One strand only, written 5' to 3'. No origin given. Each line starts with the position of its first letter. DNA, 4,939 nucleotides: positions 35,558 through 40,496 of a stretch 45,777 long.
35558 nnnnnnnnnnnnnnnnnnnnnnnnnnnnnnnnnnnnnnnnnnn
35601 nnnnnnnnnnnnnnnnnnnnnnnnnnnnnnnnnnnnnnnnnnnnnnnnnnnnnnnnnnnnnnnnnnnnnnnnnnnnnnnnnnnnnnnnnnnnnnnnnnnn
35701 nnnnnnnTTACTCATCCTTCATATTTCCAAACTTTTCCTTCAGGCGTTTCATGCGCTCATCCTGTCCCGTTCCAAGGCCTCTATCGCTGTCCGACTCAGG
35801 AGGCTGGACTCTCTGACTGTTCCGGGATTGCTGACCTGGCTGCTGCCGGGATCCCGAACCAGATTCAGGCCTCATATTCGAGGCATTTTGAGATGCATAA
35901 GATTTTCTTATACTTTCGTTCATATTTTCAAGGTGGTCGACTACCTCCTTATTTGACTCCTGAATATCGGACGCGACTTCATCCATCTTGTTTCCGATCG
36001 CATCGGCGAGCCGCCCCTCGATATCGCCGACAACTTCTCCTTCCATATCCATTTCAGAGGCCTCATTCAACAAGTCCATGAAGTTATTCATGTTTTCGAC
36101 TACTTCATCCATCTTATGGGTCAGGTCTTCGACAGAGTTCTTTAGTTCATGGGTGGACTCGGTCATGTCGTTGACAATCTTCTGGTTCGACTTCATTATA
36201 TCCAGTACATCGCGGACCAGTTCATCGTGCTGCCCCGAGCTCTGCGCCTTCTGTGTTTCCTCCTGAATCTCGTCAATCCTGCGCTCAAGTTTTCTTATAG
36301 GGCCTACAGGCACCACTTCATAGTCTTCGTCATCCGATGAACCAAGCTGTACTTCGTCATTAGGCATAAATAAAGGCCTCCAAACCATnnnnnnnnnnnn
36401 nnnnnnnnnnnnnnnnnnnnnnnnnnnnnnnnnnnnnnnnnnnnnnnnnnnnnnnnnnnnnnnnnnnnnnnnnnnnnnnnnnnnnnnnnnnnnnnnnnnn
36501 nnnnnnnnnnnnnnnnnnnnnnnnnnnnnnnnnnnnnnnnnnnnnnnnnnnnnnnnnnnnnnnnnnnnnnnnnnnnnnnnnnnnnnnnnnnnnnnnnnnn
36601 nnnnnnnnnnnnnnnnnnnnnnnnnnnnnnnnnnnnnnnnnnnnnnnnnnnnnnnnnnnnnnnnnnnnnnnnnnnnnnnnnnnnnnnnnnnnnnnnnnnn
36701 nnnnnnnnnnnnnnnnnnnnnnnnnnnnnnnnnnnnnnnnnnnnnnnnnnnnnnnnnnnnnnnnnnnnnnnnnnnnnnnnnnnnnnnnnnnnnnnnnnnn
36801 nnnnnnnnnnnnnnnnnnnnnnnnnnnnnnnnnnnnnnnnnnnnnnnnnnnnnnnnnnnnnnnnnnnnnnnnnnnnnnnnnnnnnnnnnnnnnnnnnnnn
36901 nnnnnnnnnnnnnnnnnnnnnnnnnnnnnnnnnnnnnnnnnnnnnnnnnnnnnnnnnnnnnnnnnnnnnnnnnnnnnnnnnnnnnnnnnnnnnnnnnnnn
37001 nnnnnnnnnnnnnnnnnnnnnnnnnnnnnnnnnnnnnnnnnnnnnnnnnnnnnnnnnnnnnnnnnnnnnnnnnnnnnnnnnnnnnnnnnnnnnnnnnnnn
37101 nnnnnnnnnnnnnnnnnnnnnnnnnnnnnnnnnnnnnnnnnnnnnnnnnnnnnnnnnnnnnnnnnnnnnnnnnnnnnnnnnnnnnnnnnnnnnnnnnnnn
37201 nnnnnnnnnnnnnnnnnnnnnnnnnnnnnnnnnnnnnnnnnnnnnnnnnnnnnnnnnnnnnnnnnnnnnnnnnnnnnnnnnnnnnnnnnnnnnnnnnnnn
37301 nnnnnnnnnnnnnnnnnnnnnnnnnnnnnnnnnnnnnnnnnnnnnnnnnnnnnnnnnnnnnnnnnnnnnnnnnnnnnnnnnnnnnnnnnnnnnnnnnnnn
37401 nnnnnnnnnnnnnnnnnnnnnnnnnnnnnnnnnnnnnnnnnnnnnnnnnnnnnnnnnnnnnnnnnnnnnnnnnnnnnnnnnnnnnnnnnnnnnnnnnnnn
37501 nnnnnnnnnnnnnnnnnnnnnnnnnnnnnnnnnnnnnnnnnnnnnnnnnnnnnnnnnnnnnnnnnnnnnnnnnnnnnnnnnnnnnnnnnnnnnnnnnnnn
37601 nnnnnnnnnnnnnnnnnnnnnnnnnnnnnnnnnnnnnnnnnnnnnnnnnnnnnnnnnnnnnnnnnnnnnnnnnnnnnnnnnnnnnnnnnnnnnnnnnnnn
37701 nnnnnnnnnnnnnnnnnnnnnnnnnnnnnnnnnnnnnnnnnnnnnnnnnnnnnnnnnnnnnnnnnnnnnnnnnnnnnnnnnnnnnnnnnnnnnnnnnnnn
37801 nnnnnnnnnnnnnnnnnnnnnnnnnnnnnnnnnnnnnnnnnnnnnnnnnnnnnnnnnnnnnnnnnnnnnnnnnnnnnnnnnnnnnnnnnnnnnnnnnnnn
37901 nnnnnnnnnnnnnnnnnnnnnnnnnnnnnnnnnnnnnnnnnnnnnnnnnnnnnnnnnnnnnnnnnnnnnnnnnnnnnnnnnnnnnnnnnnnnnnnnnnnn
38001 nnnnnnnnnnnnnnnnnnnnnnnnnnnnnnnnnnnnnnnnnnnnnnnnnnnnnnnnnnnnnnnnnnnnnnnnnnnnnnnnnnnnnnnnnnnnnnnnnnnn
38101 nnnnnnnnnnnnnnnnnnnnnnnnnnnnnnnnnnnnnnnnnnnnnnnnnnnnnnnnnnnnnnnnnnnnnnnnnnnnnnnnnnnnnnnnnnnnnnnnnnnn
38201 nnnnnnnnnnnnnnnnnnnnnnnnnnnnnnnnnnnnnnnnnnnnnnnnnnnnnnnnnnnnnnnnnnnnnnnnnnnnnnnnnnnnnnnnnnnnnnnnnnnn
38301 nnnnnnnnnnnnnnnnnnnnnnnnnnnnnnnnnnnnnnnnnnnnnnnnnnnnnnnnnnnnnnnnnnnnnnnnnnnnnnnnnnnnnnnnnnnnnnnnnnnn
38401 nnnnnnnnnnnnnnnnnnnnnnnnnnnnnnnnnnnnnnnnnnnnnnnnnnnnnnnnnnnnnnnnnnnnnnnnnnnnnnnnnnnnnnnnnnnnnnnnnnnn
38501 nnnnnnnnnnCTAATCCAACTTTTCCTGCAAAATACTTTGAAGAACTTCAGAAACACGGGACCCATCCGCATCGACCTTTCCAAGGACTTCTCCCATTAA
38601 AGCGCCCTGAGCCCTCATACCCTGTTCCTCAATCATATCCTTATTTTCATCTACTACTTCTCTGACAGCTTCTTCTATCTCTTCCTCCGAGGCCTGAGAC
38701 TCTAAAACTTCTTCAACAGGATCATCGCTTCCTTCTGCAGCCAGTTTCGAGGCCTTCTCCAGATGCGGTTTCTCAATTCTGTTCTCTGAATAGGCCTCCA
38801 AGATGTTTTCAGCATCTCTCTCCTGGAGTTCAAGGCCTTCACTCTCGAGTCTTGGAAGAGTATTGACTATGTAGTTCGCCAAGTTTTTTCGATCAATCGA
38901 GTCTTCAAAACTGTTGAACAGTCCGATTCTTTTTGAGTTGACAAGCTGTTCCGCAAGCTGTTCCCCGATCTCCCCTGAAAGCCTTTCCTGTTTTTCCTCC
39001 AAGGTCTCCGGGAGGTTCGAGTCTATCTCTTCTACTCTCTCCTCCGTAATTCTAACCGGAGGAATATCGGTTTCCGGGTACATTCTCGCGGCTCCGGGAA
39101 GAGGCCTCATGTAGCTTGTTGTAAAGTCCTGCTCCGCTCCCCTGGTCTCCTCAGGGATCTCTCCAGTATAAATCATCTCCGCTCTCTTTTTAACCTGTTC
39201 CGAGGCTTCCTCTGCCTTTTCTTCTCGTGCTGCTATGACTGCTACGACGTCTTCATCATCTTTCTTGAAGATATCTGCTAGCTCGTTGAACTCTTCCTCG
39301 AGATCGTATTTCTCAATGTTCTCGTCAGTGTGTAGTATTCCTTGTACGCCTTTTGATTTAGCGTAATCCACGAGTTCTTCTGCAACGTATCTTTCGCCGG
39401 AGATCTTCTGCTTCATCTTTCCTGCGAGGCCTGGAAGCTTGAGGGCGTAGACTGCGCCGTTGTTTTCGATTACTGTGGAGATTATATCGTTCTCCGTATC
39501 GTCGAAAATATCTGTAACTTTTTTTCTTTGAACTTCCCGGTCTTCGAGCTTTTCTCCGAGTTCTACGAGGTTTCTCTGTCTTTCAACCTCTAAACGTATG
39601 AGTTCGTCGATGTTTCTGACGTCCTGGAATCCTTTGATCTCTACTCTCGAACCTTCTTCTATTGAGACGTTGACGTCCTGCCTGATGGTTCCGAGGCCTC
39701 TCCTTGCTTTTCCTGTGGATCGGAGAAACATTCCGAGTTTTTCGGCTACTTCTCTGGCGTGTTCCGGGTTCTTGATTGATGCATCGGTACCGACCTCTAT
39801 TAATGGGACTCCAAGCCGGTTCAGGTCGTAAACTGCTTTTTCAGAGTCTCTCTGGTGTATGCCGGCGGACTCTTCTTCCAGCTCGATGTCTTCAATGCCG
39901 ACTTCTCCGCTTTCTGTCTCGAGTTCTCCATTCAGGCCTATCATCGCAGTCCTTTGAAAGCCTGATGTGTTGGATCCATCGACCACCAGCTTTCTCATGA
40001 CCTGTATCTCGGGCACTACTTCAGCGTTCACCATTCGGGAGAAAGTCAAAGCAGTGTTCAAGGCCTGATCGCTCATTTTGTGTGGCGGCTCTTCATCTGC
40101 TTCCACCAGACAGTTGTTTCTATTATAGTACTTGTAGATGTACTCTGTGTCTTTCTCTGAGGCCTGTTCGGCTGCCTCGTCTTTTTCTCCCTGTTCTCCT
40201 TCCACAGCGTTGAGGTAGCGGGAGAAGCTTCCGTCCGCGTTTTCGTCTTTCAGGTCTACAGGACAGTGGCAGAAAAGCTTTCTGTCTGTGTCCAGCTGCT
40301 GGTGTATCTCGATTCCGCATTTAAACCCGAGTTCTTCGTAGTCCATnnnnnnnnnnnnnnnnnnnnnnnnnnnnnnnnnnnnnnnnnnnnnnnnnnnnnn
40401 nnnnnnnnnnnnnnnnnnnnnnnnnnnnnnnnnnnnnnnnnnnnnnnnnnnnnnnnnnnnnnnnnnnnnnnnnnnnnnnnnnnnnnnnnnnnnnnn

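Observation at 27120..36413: Eleven-gene Epd/Tad-like type IV pilus locus with seven prepilin-like genes and a split platform protein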

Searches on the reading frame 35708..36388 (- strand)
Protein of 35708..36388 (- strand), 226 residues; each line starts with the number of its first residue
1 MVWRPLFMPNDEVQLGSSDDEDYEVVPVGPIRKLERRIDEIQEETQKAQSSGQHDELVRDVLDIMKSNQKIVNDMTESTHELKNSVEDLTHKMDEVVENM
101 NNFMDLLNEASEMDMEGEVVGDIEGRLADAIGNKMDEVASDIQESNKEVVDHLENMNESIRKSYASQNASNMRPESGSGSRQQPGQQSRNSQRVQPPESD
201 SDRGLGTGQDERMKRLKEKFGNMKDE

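Call 3: search_protein_families(library=pfam, max_evalue=0.1, proteins=[window:35708-36388:-])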
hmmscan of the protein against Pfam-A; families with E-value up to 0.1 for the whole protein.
window:35708-36388:- (226 aa): 23 families
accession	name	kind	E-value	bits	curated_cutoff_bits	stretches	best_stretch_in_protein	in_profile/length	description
PF04108.17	ATG17_like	-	0.00023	21.2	43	1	33-163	120-241/355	Autophagy protein ATG17-like domain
PF22888.1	FIMAH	-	0.001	20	24.8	0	121-164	15-59/81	FIMAH domain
PF04513.17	Baculo_PEP_C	-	0.0037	17.8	38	1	50-141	11-93/140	Baculovirus polyhedron envelope protein, PEP, C terminus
PF10392.15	COG5_N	-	0.005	17.5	31.2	1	19-101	23-103/132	Conserved oligomeric Golgi complex subunit 5, N-terminal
PF06103.16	DUF948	-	0.0052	17.4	37.2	1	65-109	28-72/89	Bacterial protein of unknown function (DUF948)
PF24151.2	ArlX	-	0.0058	16.6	28.7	1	40-97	44-102/229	ArlX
PF10224.14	DUF2205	-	0.015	15.8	26.7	0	61-99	7-45/75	Short coiled-coil protein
PF06009.19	Laminin_II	-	0.015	15.7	33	1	56-112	3-59/138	Laminin Domain II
PF07464.16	ApoLp-III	-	0.018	15.6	36.3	0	124-168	8-53/146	Apolipophorin-III precursor (apoLp-III)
PF08702.15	Fib_alpha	-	0.022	15.4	29.9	1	33-108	32-108/143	Fibrinogen alpha/beta chain family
PF11727.13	ISG65-75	-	0.027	14.1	25.1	1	43-164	15-134/281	Invariant surface glycoprotein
PF13125.11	DUF3958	-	0.033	14.9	26.3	0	35-98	42-102/107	Protein of unknown function (DUF3958)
PF13747.11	DUF4164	-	0.042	14.7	27.2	1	74-162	5-85/89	Domain of unknown function (DUF4164)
PF20155.4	TMP_3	-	0.042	14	41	0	49-105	22-81/192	Tape measure protein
PF04012.17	PspA_IM30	-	0.049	13.7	33.9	1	33-96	62-124/220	PspA/IM30 family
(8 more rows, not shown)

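Call 4: search_protein_families(library=ncbifam, max_evalue=0.1, proteins=[window:35708-36388:-])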
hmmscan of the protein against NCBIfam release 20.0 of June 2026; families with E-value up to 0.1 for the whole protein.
window:35708-36388:- (226 aa): 13 families
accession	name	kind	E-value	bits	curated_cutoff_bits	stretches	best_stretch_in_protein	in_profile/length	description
NF058591.1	archaellum_scaf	equivalog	0.0024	17.5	225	1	38-97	53-113/250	archaellum flagellar motor scaffold protein FlaX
NF045487.1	ASRP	equivalog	0.0025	16.5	300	1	31-159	165-281/593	archaea-specific SMC-related protein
NF008438.0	PRK11281.1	equivalog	0.0054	14.5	991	1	33-193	40-194/1113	mechanosensitive channel MscK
TIGR04527.1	mycoplas_twoTM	subfamily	0.0086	15.8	125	1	61-163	38-143/248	MG_279/MG_280 family protein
NF010040.1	PRK13516.1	equivalog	0.012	14.7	425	0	55-112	33-86/369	YbdK family carboxylate-amine ligase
NF033914.0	antiphage_ZorA_1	subfamily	0.012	13.9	190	1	32-219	293-462/619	anti-phage ZorAB system protein ZorA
NF041035.1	Rad50_Halo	equivalog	0.013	13.9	1000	1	33-177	217-352/883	DNA double-strand break repair ATPase Rad50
NF041922.1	DLP_LeoA_gen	subfamily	0.017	14.1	325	1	54-167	268-389/532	LeoA/HP0731 family dynamin-like GTPase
NF033928.1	alph_xenorhab_A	subfamily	0.032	13.5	125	1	40-147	107-202/339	alpha-xenorhabdolysin family binary toxin subunit A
NF033927.1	alph_xenorhab_B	subfamily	0.045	13.1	40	1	32-110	148-222/223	alpha-xenorhabdolysin family binary toxin subunit B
NF004496.1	PRK05842.1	equivalog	0.052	12.8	250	1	53-120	70-136/271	flagellar hook assembly protein FlgD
NF008729.0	PRK11747.1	equivalog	0.079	11.4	598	1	55-169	279-391/703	ATP-dependent DNA helicase DinG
NF047515.1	SpiroCoCo_C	equivalog_domain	0.098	11.8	125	1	31-108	189-266/313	SpiroCoCo family coiled-coil protein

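Call 43: search_protein_families(library=pfam, alignment_id=A3, max_evalue=0.01)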
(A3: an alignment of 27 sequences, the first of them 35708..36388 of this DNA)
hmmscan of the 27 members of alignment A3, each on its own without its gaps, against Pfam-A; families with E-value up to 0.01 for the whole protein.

A. member 1, window:35708-36388:- (226 aa): 6 families
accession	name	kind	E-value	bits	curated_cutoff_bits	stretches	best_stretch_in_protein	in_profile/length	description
PF04108.17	ATG17_like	-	0.00023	21.2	43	1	33-163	120-241/355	Autophagy protein ATG17-like domain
PF22888.1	FIMAH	-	0.001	20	24.8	0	121-164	15-59/81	FIMAH domain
PF04513.17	Baculo_PEP_C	-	0.0037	17.8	38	0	50-141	11-93/140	Baculovirus polyhedron envelope protein, PEP, C terminus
PF10392.15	COG5_N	-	0.005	17.5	31.2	1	19-101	23-103/132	Conserved oligomeric Golgi complex subunit 5, N-terminal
PF06103.16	DUF948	-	0.0052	17.4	37.2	0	65-109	28-72/89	Bacterial protein of unknown function (DUF948)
PF24151.2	ArlX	-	0.0058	16.6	28.7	1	40-97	44-102/229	ArlX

B. families by the number of members that match (of 27 scanned): 38 families (the first 25 are shown)
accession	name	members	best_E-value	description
PF04108.17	ATG17_like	12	0.00023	Autophagy protein ATG17-like domain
PF07464.16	ApoLp-III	9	0.0004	Apolipophorin-III precursor (apoLp-III)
PF06103.16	DUF948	5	0.00048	Bacterial protein of unknown function (DUF948)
PF04124.18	Dor1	4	0.00056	Dor1-like family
PF04513.17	Baculo_PEP_C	4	0.0037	Baculovirus polyhedron envelope protein, PEP, C terminus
PF06013.18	WXG100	3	2.3e-06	Proteins of 100 residues with WXG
PF04012.17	PspA_IM30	3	0.00012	PspA/IM30 family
PF10392.15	COG5_N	3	0.0012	Conserved oligomeric Golgi complex subunit 5, N-terminal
PF06009.19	Laminin_II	3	0.0013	Laminin Domain II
PF08702.15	Fib_alpha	3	0.0038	Fibrinogen alpha/beta chain family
PF24151.2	ArlX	3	0.0058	ArlX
PF21713.2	DncV_C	2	0.0002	Cyclic GMP-AMP synthase, C-terminal domain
PF04859.17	DUF641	2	0.00057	Plant protein of unknown function (DUF641)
PF22888.1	FIMAH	2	0.001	FIMAH domain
PF09660.15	DUF2397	2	0.0013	Protein of unknown function (DUF2397)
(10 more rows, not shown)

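Call 81: find_homologous_proteins(query=window:35708-36388:-, max_evalue=0.001)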
Query window:35708-36388:- (226 aa): 129 proteins with E <= 0.001 among 462 candidates; the best 120 are listed.
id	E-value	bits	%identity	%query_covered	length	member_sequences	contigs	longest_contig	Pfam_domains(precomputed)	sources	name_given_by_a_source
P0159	3.6e-131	453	100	97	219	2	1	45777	-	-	-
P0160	9.9e-99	347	79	97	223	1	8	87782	-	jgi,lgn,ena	-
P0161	1.4e-98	347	80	97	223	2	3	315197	-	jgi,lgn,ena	jgi:predicted transcriptional regulator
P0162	8.3e-96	338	78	97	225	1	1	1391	-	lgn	-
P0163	2.9e-88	313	71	97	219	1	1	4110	-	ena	-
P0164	2.2e-87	310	71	96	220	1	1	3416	-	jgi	-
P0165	3.2e-86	307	66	99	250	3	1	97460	-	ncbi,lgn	-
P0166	5.1e-84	299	70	95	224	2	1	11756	-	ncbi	-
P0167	4.5e-82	293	65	97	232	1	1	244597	-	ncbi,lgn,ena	-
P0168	2.0e-81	291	67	97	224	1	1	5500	-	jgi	-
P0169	2.1e-81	291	64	100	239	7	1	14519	-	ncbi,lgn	-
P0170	2.4e-81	291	67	97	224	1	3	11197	-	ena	-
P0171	2.9e-81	290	66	97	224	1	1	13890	-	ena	-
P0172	4.5e-81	290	65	97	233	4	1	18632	-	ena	-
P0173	1.6e-80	288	66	97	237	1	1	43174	-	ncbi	ncbi:MAG: hypothetical protein R6V35_05425 [Candidatus Nanohaloarchaea archaeon]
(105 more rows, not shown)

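Call 89: predict_structure(alignment_id=A5)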
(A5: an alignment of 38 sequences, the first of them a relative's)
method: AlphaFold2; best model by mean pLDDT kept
length: 219 residues; sequences in the alignment: 38
mean_pLDDT: 67.3   pTM: 0.27
mean pLDDT of the five models: 67.3, 66.5, 64.8, 64.7, 61.1
residues with pLDDT >= 90: 32; 70-90: 83; 50-70: 49; < 50: 55
segments of 3 or more residues with pLDDT < 50: 1-3, 5-16, 164-199
pLDDT, mean of each block of 10 residues (from residue 1): 41 48 69 70 62 87 92 91 93 88 64 62 75 82 81 67 46 39 39 44 77 64
secondary structure, 60 per line:
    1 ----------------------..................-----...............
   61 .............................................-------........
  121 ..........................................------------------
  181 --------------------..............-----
elements in order: H23-40 H46-105 H113-162 H201-214

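Call 93: fold_search(model_id=the predicted structure, library=pdb)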
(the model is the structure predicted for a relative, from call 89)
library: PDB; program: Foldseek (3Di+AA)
matches with E <= 10: 0; with E <= 0.001: 0
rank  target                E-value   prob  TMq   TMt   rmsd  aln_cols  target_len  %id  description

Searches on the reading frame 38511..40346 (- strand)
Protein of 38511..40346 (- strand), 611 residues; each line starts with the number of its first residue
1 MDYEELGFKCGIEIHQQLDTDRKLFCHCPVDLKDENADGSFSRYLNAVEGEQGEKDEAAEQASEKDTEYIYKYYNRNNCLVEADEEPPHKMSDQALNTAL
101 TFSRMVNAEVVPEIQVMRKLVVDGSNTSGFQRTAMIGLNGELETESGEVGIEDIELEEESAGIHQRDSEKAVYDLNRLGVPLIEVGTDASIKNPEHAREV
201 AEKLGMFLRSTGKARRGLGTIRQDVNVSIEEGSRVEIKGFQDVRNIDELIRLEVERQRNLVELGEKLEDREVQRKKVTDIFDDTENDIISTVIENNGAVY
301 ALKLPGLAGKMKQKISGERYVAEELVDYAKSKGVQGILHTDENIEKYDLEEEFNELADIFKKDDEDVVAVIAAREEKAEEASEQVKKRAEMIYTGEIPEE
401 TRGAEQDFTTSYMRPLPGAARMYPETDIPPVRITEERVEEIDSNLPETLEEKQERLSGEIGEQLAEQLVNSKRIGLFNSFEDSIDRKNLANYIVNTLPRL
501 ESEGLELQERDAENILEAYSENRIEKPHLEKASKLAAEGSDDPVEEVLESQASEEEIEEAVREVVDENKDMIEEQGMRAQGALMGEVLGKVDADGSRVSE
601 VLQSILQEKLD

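Call 29: search_protein_families(library=pfam, max_evalue=0.001, proteins=[window:38511-40346:-])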
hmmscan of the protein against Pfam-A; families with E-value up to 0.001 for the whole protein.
window:38511-40346:- (611 aa): 3 families
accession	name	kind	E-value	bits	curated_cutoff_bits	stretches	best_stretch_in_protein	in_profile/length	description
PF02934.20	GatB_N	-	3e-58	197.6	23.4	1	9-439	2-277/277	GatB/GatE catalytic domain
PF02637.23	GatB_Yqey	-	2.7e-08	34.2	27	1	485-606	12-148/148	GatB domain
PF02938.19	GAD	-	1.1e-07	32.4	23.4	1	289-381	1-94/95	GAD domain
